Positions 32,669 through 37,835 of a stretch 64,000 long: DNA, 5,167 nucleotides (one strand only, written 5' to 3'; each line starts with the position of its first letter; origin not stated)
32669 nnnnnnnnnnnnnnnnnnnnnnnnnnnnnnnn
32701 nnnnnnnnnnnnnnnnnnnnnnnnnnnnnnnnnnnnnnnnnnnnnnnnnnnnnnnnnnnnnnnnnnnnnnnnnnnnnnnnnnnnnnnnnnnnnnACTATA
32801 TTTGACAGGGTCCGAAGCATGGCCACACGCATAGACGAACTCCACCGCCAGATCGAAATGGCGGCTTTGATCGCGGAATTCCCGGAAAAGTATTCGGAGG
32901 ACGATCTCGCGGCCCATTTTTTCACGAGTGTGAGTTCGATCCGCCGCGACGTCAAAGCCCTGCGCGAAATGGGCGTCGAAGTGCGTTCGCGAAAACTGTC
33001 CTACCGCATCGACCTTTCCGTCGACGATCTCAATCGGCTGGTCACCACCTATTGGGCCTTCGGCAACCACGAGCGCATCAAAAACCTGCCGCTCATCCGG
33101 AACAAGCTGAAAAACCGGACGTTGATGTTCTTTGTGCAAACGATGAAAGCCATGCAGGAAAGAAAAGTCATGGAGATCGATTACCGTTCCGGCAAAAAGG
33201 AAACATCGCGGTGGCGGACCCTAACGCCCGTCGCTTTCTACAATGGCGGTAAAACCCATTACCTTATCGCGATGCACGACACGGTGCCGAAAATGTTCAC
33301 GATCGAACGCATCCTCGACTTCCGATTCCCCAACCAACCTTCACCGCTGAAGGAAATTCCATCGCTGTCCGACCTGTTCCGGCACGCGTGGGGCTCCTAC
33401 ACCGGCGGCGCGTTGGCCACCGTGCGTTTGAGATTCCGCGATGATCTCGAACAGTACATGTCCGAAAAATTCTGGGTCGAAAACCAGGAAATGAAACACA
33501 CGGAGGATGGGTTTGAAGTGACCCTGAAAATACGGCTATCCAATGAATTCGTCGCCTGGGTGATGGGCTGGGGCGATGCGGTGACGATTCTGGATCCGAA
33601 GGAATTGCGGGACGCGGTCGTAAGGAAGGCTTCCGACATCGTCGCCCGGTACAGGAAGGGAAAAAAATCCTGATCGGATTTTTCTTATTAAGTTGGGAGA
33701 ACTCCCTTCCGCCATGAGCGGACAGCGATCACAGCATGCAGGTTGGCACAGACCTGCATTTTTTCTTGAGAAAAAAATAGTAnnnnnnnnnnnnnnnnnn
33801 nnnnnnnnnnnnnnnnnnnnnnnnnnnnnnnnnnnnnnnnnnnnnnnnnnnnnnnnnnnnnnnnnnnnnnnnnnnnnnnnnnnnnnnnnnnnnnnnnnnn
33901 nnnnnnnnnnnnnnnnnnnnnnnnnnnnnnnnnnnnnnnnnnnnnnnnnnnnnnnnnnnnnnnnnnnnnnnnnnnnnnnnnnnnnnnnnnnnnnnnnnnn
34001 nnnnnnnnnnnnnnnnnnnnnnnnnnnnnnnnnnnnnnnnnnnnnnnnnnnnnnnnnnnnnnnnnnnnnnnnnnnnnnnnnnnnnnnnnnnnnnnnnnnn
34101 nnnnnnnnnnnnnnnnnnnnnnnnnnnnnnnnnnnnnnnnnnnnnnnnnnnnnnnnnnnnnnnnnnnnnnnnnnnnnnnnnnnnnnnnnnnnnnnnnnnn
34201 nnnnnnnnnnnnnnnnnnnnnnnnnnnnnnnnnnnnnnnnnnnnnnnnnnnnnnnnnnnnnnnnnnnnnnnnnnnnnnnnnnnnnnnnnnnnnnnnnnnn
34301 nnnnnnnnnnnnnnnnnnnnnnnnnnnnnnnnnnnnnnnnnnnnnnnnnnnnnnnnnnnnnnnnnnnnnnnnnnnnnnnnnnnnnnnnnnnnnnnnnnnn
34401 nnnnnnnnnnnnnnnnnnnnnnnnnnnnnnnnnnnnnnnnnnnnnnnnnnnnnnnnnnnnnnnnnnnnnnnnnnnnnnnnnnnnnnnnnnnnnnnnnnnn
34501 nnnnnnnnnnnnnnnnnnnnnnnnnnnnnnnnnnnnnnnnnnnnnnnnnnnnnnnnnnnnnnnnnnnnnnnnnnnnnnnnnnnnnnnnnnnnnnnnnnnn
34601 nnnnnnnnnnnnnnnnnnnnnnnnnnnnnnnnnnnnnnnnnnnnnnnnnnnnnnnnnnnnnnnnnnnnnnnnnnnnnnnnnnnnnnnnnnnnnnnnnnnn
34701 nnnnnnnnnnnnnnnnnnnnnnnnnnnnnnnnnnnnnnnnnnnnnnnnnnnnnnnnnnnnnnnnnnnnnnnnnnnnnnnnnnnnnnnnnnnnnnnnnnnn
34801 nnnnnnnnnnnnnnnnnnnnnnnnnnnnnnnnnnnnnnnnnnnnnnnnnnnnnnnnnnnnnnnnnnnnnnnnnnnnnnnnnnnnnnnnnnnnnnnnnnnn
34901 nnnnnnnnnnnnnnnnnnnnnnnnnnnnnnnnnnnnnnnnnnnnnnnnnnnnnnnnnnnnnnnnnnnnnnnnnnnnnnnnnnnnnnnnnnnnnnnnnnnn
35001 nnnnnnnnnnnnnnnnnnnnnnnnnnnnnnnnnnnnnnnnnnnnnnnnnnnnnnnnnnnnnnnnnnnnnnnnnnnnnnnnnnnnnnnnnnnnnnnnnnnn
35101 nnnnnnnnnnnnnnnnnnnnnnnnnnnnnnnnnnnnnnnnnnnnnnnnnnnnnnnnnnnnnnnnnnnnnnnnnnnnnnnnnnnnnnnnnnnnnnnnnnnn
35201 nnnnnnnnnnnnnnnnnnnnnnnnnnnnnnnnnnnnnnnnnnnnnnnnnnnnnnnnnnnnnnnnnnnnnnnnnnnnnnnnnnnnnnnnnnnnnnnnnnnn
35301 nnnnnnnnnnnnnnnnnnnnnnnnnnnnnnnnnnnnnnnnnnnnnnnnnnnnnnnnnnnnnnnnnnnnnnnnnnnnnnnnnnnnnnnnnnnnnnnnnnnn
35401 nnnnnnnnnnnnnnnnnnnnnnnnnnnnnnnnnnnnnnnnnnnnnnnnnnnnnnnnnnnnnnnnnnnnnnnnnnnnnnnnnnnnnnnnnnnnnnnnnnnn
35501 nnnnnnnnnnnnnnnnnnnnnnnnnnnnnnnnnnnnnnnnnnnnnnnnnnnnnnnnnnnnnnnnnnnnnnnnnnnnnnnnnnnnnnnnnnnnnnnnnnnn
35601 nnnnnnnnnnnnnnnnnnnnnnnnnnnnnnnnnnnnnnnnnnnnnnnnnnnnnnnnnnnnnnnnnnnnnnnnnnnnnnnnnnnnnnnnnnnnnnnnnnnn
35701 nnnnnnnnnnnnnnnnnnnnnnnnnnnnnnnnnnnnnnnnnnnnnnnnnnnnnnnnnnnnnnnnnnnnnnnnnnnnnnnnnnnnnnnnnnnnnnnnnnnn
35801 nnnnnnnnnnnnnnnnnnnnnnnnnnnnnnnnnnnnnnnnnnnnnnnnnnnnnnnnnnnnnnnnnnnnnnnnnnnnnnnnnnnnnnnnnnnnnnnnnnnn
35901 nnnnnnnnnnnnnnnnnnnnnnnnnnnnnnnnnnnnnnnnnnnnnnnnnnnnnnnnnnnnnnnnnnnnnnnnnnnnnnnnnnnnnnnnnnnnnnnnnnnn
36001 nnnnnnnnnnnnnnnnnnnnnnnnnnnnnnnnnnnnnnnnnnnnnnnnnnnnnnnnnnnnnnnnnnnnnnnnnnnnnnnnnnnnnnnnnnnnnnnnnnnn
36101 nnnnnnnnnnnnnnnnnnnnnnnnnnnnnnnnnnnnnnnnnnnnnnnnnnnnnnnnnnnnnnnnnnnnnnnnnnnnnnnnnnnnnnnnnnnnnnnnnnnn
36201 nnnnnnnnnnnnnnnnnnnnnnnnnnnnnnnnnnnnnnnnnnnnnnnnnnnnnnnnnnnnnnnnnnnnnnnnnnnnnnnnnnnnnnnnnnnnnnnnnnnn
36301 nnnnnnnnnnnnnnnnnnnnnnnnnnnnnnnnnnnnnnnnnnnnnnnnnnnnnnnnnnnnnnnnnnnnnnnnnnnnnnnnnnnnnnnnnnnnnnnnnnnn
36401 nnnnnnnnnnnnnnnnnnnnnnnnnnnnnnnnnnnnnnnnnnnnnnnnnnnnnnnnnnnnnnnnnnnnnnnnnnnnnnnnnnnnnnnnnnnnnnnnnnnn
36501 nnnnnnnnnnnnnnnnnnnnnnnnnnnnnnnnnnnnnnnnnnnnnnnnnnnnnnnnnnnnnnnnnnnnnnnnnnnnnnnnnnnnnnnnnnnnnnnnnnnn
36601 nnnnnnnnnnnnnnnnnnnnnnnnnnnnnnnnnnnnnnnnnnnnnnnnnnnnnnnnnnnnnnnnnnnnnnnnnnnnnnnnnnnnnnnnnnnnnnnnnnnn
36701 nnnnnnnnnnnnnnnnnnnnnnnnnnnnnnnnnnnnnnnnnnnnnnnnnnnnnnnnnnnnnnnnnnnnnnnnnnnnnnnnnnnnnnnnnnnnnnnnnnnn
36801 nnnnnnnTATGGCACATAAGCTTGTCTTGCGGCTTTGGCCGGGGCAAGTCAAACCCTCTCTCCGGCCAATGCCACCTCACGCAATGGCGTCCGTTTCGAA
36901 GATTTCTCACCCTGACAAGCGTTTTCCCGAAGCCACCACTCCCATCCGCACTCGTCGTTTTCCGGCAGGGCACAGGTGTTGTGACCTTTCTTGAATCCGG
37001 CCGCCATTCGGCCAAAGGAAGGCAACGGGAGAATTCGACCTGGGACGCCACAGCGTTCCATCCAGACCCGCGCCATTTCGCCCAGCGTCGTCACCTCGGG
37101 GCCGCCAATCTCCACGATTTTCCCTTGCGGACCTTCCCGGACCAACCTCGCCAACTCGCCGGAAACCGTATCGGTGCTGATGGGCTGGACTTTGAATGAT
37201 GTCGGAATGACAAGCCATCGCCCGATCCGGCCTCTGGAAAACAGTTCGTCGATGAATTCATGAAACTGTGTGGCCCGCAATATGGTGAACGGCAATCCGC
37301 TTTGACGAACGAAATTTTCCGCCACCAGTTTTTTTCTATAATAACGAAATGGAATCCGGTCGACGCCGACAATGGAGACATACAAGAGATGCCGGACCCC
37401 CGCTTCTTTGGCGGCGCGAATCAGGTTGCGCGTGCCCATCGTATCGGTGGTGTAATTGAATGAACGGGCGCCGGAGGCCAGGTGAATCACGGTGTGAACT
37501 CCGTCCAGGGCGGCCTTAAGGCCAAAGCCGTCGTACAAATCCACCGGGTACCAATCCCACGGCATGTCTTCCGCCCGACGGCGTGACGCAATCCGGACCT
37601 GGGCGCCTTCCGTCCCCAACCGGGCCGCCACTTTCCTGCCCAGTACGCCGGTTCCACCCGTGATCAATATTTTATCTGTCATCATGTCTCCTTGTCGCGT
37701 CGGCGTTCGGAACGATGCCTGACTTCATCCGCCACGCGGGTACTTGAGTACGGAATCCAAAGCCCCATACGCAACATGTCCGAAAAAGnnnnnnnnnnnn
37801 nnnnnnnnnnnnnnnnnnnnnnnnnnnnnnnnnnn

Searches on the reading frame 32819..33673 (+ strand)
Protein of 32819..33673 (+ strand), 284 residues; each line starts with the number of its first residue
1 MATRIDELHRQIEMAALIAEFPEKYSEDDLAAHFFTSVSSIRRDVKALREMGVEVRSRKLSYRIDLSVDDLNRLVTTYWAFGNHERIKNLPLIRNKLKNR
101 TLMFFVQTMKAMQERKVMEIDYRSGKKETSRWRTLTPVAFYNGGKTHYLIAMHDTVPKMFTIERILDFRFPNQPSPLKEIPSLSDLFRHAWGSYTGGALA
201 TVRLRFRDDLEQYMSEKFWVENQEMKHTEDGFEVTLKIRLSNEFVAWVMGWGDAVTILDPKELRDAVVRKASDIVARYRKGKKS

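Call 3: search_protein_families(library=pfam, proteins=[window:32819-33673:+], max_evalue=0.01)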
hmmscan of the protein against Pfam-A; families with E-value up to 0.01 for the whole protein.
window:32819-33673:+ (284 aa): 3 families
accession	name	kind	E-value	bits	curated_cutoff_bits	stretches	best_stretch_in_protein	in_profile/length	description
PF25583.1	WCX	-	3.9e-16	59.6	23.9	1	201-274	4-75/76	WCX domain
PF13280.12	WYL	-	2.3e-07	31.1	21.8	1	109-168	7-68/70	WYL domain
PF08279.18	HTH_11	-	0.00028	21.1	25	1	26-58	17-49/55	HTH domain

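Call 39: search_solved_structures(query=window:32819-33673:+, max_evalue=0.01)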
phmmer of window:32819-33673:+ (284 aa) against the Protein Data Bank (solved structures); distinct sequences matched with E-value up to 0.01: 5.
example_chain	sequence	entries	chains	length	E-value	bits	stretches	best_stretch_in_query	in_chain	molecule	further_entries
7u02_B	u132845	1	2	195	7.1e-08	35.6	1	117-271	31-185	WYL domain-containing protein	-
7tzv_A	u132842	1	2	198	7.4e-08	35.5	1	117-271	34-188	WYL domain-containing protein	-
9cu3_B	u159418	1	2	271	1.7e-07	34.3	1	117-271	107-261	WYL domain-containing protein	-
9pfq_Q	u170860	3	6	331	2.4e-07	33.8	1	117-271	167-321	WYL domain-containing protein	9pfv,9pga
8tp8_A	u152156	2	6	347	2.8e-07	33.6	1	117-271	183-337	DeoR-family transcriptional regulator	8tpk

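Call 40: search_protein_families(library=padloc, proteins=[window:32819-33673:+], max_evalue=0.001)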
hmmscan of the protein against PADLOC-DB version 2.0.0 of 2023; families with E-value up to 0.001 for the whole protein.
window:32819-33673:+ (284 aa): 3 families
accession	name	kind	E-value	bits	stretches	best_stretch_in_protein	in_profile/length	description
PDLC01652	WYL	-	3.4e-25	87.2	1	109-274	24-161/162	"CAS-I,CAS-II,CAS-III,CAS-IV,CAS-V,CAS-VI; associated_signaling"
PDLC01766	Cas3c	-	3.9e-18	63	1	110-274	142-312/1009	-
PDLC01457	WYL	-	6.7e-17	59.8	2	109-263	131-229/229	"CAS-I,CAS-II,CAS-III,CAS-IV,CAS-V,CAS-VI; associated_signaling"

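Call 52: search_solved_structures(query=window:32819-33673:+, max_evalue=0.01, show_alignments=5)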
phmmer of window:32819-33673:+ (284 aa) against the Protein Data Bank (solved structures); distinct sequences matched with E-value up to 0.01: 5.
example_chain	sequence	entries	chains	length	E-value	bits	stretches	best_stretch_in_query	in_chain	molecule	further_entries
7u02_B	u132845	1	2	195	7.1e-08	35.6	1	117-271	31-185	WYL domain-containing protein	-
7tzv_A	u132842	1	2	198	7.4e-08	35.5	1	117-271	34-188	WYL domain-containing protein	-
9cu3_B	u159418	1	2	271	1.7e-07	34.3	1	117-271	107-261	WYL domain-containing protein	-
9pfq_Q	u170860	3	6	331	2.4e-07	33.8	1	117-271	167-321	WYL domain-containing protein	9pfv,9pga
8tp8_A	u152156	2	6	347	2.8e-07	33.6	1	117-271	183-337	DeoR-family transcriptional regulator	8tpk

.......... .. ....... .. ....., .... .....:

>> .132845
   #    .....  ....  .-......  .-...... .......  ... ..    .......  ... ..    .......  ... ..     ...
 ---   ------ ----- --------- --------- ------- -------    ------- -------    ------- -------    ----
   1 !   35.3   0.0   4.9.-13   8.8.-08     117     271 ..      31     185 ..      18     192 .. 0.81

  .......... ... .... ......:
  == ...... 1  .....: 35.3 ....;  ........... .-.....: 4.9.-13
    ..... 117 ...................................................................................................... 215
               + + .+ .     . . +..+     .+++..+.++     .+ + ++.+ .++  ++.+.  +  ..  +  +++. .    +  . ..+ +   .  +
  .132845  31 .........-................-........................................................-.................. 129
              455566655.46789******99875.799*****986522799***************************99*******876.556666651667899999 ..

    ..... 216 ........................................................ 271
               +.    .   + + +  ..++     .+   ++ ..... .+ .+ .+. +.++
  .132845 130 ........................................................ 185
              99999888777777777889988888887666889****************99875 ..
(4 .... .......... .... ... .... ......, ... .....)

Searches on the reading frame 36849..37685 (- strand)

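Call 7: search_protein_families(library=pfam, proteins=[window:36849-37685:-], max_evalue=0.01)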
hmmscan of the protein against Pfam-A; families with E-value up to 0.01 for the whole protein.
window:36849-37685:- (278 aa): 8 families
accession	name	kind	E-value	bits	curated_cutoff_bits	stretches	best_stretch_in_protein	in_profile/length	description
PF13460.12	NAD_binding_10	-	2.8e-16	60.3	27.2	1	10-142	1-147/184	NAD(P)H-binding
PF05368.20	NmrA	-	6.3e-13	49.4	27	1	2-141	1-149/298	NmrA-like family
PF01370.27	Epimerase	-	1.9e-11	44.3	20.9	1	6-104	1-114/240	NAD dependent epimerase/dehydratase family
PF01073.25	3Beta_HSD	-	6.5e-09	35.7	22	1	7-108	1-119/280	3-beta hydroxysteroid dehydrogenase/isomerase family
PF04321.23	RmlD_sub_bind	-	0.00038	20.1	27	1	5-71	2-60/287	RmlD substrate binding domain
PF00106.31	adh_short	-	0.0028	17.6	26.6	1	6-37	3-34/195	short chain dehydrogenase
PF08659.16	KR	-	0.0033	17.8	22.6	0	6-36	3-34/180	KR domain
PF07993.18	NAD_binding_4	-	0.0078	15.8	20.1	0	8-33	1-27/258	Male sterility protein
